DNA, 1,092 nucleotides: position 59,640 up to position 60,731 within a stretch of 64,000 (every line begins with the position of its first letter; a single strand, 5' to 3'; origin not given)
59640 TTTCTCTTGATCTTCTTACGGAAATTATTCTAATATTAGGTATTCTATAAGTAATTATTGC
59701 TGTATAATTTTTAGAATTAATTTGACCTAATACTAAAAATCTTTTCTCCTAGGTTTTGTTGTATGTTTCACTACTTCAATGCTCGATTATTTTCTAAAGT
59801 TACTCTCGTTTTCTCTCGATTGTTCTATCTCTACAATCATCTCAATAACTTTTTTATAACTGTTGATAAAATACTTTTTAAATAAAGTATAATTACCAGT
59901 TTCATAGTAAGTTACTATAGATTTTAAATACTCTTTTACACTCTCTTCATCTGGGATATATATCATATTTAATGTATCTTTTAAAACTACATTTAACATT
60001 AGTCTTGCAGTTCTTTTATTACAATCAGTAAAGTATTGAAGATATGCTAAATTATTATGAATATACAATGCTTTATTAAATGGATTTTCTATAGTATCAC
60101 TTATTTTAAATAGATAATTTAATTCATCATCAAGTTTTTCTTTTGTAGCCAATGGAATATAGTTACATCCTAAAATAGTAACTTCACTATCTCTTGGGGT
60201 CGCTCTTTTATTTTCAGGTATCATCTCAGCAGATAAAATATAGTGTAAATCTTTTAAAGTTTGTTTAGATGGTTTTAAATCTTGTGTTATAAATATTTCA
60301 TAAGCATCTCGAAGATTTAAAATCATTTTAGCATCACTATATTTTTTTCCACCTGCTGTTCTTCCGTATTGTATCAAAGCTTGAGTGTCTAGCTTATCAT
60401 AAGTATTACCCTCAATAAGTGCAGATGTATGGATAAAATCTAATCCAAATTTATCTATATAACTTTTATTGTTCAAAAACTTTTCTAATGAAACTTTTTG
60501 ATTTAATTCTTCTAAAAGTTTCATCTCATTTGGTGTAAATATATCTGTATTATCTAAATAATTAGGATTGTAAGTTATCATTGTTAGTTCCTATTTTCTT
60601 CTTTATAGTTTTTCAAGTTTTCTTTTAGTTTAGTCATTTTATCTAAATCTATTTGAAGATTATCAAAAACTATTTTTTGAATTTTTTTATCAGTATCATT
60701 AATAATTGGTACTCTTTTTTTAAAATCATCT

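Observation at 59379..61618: Three-gene Fic / unknown / PD-(D/E)XK module inserted into a brnTA locus inside the glycogen gene cluster: candidate uncharacterised toxin or defence system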

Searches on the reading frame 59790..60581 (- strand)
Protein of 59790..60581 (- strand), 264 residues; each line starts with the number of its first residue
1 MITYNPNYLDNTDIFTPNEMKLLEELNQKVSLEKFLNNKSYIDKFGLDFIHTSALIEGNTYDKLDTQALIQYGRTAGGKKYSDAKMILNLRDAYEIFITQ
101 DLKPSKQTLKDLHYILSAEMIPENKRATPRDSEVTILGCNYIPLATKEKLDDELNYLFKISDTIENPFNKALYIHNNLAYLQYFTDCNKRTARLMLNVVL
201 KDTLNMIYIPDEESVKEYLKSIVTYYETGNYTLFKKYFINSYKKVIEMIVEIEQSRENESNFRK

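Call 5: search_protein_families(library=pfam, proteins=[window:59790-60581:-], max_evalue=1)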
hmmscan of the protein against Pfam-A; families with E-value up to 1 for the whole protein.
window:59790-60581:- (264 aa): 1 family
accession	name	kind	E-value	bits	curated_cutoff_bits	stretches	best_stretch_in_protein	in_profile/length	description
PF02661.23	Fic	-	3.5e-09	37.8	24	1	105-200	3-93/93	Fic/DOC family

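Call 7: search_protein_families(library=ncbifam, proteins=[window:59790-60581:-], max_evalue=1)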
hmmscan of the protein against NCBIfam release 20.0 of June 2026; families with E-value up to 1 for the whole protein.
window:59790-60581:- (264 aa): 2 families
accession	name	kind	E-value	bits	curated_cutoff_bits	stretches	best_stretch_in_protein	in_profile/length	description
TIGR01550.1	DOC_P1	subfamily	0.056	13.6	38.65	1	178-215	62-99/122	type II toxin-antitoxin system death-on-curing family toxin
TIGR02613.1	mob_myst_B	hypoth_equivalog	0.18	11.7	124.4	1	167-204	108-145/186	mobile mystery protein B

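Call 8: search_protein_families(library=padloc, proteins=[window:59790-60581:-], max_evalue=1)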
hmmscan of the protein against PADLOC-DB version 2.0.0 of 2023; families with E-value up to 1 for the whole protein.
window:59790-60581:- (264 aa): 4 families
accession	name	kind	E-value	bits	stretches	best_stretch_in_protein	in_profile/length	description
PDLC04837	PDC-S04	-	7.7e-11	39.7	1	39-241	19-223/234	-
PDLC03963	SoFic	-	1.4e-09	35.8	1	21-239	34-257/361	-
PDLC04840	PDC-S04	-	2.3e-08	32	1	39-236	5-210/227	-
PDLC04839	PDC-S04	-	0.011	13.4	1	169-237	128-197/205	-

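Call 9: search_protein_families(library=phrogs, proteins=[window:59790-60581:-], max_evalue=1)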
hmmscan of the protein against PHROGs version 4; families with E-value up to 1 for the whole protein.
window:59790-60581:- (264 aa): 4 families
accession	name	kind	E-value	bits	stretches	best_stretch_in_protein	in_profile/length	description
phrog_11900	-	unknown function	2.7e-27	96.7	1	39-241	7-216/230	-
phrog_5978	-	unknown function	1e-06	29.1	1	23-258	32-283/364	-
phrog_23170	-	unknown function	0.011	16.4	1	167-201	110-144/191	-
phrog_577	-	moron, auxiliary metabolic gene and host takeover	0.042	14.7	1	162-215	47-99/128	Doc-like toxin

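Call 22: find_homologous_proteins(query=window:59790-60581:-, max_evalue=0.00001)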
Query window:59790-60581:- (264 aa): 400 proteins with E <= 0.00001 among 897 candidates; the best 120 are listed.
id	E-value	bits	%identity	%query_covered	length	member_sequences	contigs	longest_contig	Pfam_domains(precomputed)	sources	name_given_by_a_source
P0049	2.7e-163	559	97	100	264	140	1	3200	PF02661.24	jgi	-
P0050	1.7e-159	547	95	100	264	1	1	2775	PF02661.24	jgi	-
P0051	1.0e-158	545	93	100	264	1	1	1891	PF02661.24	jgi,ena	-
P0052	1.4e-158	544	94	100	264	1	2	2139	PF02661.24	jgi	-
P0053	2.0e-157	540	93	100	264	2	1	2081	PF02661.24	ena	-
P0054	9.2e-157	538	92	100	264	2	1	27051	PF02661.24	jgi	-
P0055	9.5e-157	538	93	100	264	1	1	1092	PF02661.24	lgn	-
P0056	2.3e-156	537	91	100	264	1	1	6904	PF02661.24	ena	-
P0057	6.9e-156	535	90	100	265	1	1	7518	PF02661.24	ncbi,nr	ncbi:MAG: Fic family protein [Campylobacterota bacterium]|nr:Fic family protein [Campylobacterota ba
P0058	8.7e-156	535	92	100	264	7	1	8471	PF02661.24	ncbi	-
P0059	2.7e-155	533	92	100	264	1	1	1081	PF02661.24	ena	-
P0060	7.9e-155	532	91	100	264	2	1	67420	PF02661.24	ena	-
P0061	5.0e-154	529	91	100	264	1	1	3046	PF02661.24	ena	-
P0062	7.0e-154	529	91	100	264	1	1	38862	PF02661.24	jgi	-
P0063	1.1e-153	528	92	100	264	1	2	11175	PF02661.24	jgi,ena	-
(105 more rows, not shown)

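Call 23: find_related_loci(query=window:59790-60581:-, collection=genome_contigs, flank=10000)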
Query window:59790-60581:- (264 aa) in genome_contigs; peptide patterns used: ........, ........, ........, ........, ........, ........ (x = any residue, [..] = any of these).
147 stretches matched a pattern; 44 encode a relative of the query (tblastn E <= 1e-3); 42 distinct loci.
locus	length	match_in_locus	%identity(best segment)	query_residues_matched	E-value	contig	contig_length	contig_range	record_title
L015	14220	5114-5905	98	1-264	9e-173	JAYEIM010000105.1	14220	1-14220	MAG: Campylobacterota bacterium isolate MAG191 MAG191_105, whole genome shotgun sequence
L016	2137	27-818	95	1-264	0e+0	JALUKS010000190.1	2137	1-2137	MAG: Sulfurimonas sp. isolate S144_metabat2_scaf2bin.153 S144_NODE_71092_length_2137_cov_3.982587, whole genome shotgun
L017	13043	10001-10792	94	1-264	1e-166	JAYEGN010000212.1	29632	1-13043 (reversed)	MAG: Campylobacterota bacterium isolate MAG245 MAG245_212, whole genome shotgun sequence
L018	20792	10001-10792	94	1-264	2e-166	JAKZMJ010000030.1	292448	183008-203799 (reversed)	MAG: Sulfurospirillum sp. isolate MAG-6 NODE_NODE_7+_length_292448_cov_1, whole genome shotgun sequence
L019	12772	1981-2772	93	1-264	5e-166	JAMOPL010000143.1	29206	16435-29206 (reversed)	MAG: Sulfurimonas sp. isolate 4559-240_metabat1_scaf2bin.034 4559-240_scaffold_732_c1, whole genome shotgun sequence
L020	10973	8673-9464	93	1-264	3e-165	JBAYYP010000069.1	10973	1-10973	MAG: Arcobacteraceae bacterium isolate SO_2017_CLC_31 scaffold_9952_c1_PH3_2017, whole genome shotgun sequence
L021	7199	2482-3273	92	1-264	9e-165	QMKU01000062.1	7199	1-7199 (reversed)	MAG: Epsilonproteobacteria bacterium isolate B135_G9 B135_Guay9_scaffold_16403, whole genome shotgun sequence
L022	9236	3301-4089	93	2-264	5e-164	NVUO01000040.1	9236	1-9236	MAG: Sulfurimonas sp. isolate NORP87 Contig_source1383C_11689, whole genome shotgun sequence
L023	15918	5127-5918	91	1-264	9e-163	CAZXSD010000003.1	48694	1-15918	MAG TPA_asm: uncultured Sulfurimonas sp. isolate binchicken_co36_175 genome assembly, contig: NODE_356_length_48694_cov_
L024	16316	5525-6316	91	1-264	8e-161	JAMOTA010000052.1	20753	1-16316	MAG: Sulfurovum sp. isolate 4571-419_metabat1_scaf2bin.002 4571-419_scaffold_627_c1, whole genome shotgun sequence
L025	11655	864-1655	89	1-264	2e-159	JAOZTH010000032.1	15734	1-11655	MAG: Arcobacteraceae bacterium isolate GMC7.metabat2.111 GMC7_1405_length_15734_cov_23.012373, whole genome shotgun sequ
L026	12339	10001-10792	90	1-264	1e-159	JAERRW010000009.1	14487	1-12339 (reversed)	MAG: Sulfurospirillum sp. isolate W8 c_000000068772, whole genome shotgun sequence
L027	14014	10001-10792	87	1-264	8e-159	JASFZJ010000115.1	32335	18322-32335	MAG: Sulfurovum sp. isolate MAY_MAG_00022 ALL_000000000913, whole genome shotgun sequence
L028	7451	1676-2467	88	1-264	7e-157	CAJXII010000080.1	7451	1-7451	MAG TPA_asm: uncultured Arcobacter sp. isolate ERR1163088_bin.1_MetaBAT_v2.12.1_MAG genome assembly, contig: NODE_268_le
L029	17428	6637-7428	91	1-264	4e-155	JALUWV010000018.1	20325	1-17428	MAG: Sulfurimonas sp. isolate 131-447_maxbin2_scaf2bin.111 131-447_scaffold_1389_c1, whole genome shotgun sequence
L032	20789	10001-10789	84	1-263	3e-151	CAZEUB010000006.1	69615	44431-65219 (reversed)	MAG TPA_asm: uncultured Sulfurovum sp. isolate binchicken_co219_108 genome assembly, contig: k141_128537, whole genome s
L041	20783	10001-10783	71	1-261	6e-122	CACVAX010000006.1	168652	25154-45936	MAG: uncultured Sulfurovum sp. isolate HLG_WM_MAG_04 genome assembly, contig: NODE_10_length_168652_cov_33.681869, whole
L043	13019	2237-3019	69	1-261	1e-114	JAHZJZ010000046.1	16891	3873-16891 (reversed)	MAG: Epsilonproteobacteria bacterium isolate O_S4.2_bin.14 k141_211749, whole genome shotgun sequence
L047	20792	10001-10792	94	1-264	5e-166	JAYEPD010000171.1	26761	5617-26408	MAG: Campylobacterota bacterium isolate MAG011 MAG011_171, whole genome shotgun sequence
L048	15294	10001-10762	44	2-253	5e-66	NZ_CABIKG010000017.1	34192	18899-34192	Helicobacter suis strain HSMf 331 isolate Helicobacter suis, whole genome shotgun sequence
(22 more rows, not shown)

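Call 30: search_solved_structures(query=window:59790-60581:-, max_evalue=1, show_alignments=2)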
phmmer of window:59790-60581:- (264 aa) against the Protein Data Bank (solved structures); distinct sequences matched with E-value up to 1: 13.
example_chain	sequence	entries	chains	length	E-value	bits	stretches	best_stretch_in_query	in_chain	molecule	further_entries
5jj6_A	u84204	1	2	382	4.8e-08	36.2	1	48-240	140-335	Adenosine monophosphate-protein transferase FICD homolog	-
5jj7_A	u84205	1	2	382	4.2e-07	33.1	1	48-240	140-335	Adenosine monophosphate-protein transferase FICD homolog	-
3cuc_A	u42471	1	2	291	3.9e-05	26.7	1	38-86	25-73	Protein of unknown function with a Fic domain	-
6i7g_A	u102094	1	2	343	0.011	18.7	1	50-202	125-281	Adenosine monophosphate-protein transferase FICD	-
4u04_A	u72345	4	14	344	0.011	18.7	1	50-202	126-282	Adenosine monophosphate-protein transferase FICD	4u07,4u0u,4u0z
6i7j_A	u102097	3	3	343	0.019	17.9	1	50-202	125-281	Adenosine monophosphate-protein transferase FICD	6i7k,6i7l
7b7z_A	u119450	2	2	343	0.026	17.5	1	50-202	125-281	Protein adenylyltransferase FICD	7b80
6i7h_A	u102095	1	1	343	0.043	16.7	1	53-202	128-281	Adenosine monophosphate-protein transferase FICD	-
6i7i_A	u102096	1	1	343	0.055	16.4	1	54-202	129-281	Adenosine monophosphate-protein transferase FICD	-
9yz5_A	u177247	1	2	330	0.064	16.2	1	56-202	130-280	Protein adenylyltransferase FICD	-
4u0s_A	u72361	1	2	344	0.069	16.1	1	56-202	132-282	Adenosine monophosphate-protein transferase FICD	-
6zmd_B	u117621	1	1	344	0.11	15.5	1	149-202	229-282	Protein adenylyltransferase FICD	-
4rgl_A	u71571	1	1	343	0.73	12.7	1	50-218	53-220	Filamentation induced by cAMP protein Fic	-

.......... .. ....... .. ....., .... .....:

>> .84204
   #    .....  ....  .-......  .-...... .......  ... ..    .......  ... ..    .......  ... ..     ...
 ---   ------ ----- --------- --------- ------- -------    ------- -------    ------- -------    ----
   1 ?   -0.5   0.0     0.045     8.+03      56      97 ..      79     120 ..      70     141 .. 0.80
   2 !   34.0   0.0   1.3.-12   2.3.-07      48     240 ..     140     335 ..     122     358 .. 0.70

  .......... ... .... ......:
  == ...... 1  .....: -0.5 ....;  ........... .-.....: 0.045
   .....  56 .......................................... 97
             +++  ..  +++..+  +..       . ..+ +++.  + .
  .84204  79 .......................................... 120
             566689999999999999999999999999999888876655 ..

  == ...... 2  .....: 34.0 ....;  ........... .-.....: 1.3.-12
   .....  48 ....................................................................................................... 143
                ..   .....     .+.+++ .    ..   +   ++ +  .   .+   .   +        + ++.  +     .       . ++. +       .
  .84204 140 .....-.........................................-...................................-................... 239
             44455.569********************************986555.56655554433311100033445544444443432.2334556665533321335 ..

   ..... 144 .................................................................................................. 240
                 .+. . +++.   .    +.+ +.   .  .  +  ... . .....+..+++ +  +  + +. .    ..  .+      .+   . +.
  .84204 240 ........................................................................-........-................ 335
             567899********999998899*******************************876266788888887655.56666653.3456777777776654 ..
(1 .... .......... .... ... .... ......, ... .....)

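Call 80: search_dna_similar(query=window:59790-60581:-, collection=phages, mode=protein, max_rows=15, max_evalue=0.001)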
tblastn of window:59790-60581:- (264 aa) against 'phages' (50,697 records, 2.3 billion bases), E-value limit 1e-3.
Records with a match: 2; places in all: 3; records where one place covers at least 80% of the query: 2.
Best place of each record, by identity: <60% 2.
By first word of the organism name: Bacteriophage 2.
By host as written in the record: Helicobacter bizzozeronii 1; - 1.
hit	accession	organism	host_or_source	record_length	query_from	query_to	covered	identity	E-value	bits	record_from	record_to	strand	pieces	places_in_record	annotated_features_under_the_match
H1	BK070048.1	Bacteriophage sp.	Helicobacter bizzozeronii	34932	2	252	95%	43.9%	4e-62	216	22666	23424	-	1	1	Huntingtin interacting protein E-like protein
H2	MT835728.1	Bacteriophage sp.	human fecal samples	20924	40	258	83%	33.2%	8e-26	111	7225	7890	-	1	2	record has no annotation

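Call 81: search_dna_similar(query=window:59790-60581:-, collection=plasmids, mode=protein, max_rows=15, max_evalue=0.001)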
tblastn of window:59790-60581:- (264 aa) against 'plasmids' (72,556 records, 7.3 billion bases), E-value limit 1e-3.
Records with a match: 288; places in all: 329; records where one place covers at least 80% of the query: 65.
Best place of each record, by identity: <60% 288.
By first word of the organism name: Piscirickettsia 82; Enterococcus 58; Campylobacter 20; Lactobacillus 13; Citrobacter 11; Acinetobacter 11; Clostridium 9; Bacteroides 8; Ligilactobacillus 8; Bacillus 5; and 38 more.
By predicted mobility (MOB-suite, as given by PLSDB): non-mobilizable 198; mobilizable 61; conjugative 29.
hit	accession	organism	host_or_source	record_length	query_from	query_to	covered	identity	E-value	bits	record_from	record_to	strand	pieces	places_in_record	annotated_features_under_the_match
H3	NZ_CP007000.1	Campylobacter fetus subsp. venerealis cfvi03/293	-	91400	4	252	94%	45.1%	1e-60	213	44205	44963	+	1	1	Fic family protein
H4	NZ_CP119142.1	Neisseria gonorrhoeae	Homo sapiens,whole organism,synovial ...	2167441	2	246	93%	40.6%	6e-56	200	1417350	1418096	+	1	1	none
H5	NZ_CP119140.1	Neisseria gonorrhoeae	Homo sapiens,whole organism,blood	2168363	2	246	93%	40.6%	6e-56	200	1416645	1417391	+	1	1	none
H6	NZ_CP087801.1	Moraxella bovis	Bovine,bacteria culture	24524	2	246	93%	37.0%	1e-41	159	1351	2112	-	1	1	Fic family protein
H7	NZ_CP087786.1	Moraxella bovis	Bovine,bacteria culture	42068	2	246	93%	37.0%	1e-41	159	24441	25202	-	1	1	Fic family protein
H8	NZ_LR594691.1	Variovorax sp. WDL1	linuron-contaminated soil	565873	2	243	92%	31.2%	8e-34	136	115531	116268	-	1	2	Fic family protein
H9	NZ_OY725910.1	Bacteroides finegoldii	-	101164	6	243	90%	31.4%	2e-15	82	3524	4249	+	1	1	Fic family protein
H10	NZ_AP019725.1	Bacteroides uniformis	Homo sapiens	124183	40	257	83%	33.3%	6e-23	104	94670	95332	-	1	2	Fic family protein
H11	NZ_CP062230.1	Mesorhizobium onobrychidis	Sainfoin,pure bacterial culture,Nodule ...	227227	3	263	99%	27.7%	2e-17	89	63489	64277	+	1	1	Fic family protein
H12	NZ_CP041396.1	Bacteroides ovatus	Homo sapiens,cell culture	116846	40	257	83%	32.9%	4e-24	108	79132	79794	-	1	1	Fic family protein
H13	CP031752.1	Cereibacter sphaeroides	cell culture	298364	8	263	97%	27.5%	1e-22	103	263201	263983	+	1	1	none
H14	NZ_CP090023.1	Cereibacter azotoformans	cell culture,Aquaculture sediment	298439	8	263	97%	27.5%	1e-22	103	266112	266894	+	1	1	Fic family protein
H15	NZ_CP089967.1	Cereibacter azotoformans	Owen's River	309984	8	263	97%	27.5%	1e-22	103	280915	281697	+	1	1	Fic family protein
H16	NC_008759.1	Polaromonas naphthalenivorans CJ2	-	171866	2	244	92%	28.7%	3e-17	88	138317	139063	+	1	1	Fic family protein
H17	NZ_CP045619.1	Roseibium aggregatum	-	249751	39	263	85%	30.1%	7e-25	110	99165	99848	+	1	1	Fic family protein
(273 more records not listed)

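Call 82: get_annotated_region(hit=H3, flank=4000)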
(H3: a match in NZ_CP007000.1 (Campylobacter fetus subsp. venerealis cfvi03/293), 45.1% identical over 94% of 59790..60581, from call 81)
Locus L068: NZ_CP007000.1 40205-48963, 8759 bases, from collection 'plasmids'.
description: Campylobacter fetus subsp. venerealis cfvi03/293 plasmid pCfviMP1, complete sequence
organism: Campylobacter fetus subsp. venerealis cfvi03/293 (NCBI taxid 1273266)
taxonomy: Bacteria; Campylobacterota; Epsilonproteobacteria; Campylobacterales; Campylobacteraceae; Campylobacter; Campylobacter fetus; Campylobacter fetus subsp. venerealis cfvi03/293
host: -; source: -; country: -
typing (MOB-suite, as given by PLSDB): non-mobilizable
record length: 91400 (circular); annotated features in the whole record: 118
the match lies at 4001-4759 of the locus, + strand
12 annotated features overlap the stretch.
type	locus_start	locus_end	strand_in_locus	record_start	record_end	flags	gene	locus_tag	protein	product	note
CDS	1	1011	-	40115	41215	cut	-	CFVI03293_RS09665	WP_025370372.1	RNA-guided endonuclease TnpB family protein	-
CDS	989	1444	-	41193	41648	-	tnpA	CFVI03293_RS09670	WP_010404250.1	IS200/IS605 family transposase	-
CDS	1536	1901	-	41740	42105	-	-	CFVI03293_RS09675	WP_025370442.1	hypothetical protein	-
CDS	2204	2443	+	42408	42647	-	-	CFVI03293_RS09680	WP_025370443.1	hypothetical protein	-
CDS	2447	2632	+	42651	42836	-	-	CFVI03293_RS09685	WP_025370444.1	hypothetical protein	-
CDS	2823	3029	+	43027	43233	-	-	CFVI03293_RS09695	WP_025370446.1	hypothetical protein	-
CDS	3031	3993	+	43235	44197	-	-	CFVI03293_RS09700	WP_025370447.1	HipA domain-containing protein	-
CDS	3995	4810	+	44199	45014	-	-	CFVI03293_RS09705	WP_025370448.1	Fic family protein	-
CDS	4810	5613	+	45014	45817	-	-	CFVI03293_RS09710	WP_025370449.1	hypothetical protein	-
CDS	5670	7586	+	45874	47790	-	-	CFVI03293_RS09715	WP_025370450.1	hypothetical protein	-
CDS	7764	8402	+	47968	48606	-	-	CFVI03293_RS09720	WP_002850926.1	IS607-like element ISCfe1 family transposase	GO:0006313 - DNA transposition [Evidence IEA]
CDS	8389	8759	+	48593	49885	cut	-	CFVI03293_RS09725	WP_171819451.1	RNA-guided endonuclease TnpB family protein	-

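Call 85: get_annotated_region(hit=H1, flank=3000)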
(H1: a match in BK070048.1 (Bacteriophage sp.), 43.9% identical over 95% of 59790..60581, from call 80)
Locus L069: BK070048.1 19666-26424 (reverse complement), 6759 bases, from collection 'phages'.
description: TPA_asm: Bacteriophage sp. isolate Hbizzozeronii56877_10 prophage genomic sequence.
organism: Bacteriophage sp. (NCBI taxid 38018)
taxonomy: Viruses
host: Helicobacter bizzozeronii; source: -; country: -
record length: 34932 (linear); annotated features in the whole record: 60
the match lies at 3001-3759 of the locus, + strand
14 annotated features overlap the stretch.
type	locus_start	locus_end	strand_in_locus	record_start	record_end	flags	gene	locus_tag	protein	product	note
CDS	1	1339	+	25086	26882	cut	-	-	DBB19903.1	Phage head, terminase DNA packaging protein A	-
CDS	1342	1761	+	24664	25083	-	-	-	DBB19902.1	hypothetical protein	-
CDS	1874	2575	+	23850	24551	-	-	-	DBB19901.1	Portal protein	-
CDS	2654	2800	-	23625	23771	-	-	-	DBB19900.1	hypothetical protein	-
CDS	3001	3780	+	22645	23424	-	-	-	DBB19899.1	Huntingtin interacting protein E-like protein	-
CDS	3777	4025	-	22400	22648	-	-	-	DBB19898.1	hypothetical protein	-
CDS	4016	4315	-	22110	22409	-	-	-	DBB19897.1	hypothetical protein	-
CDS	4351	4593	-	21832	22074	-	-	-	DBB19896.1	hypothetical protein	-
CDS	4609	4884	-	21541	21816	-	-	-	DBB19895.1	hypothetical protein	-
CDS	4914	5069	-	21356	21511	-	-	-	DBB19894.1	hypothetical protein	-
CDS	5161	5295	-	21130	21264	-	-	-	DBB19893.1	hypothetical protein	-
CDS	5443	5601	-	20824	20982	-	-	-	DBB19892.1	hypothetical protein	-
CDS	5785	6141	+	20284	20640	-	-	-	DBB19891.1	DNA primase DnaG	-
CDS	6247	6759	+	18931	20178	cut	-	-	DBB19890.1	DNA primase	(EC 2.7.7.-)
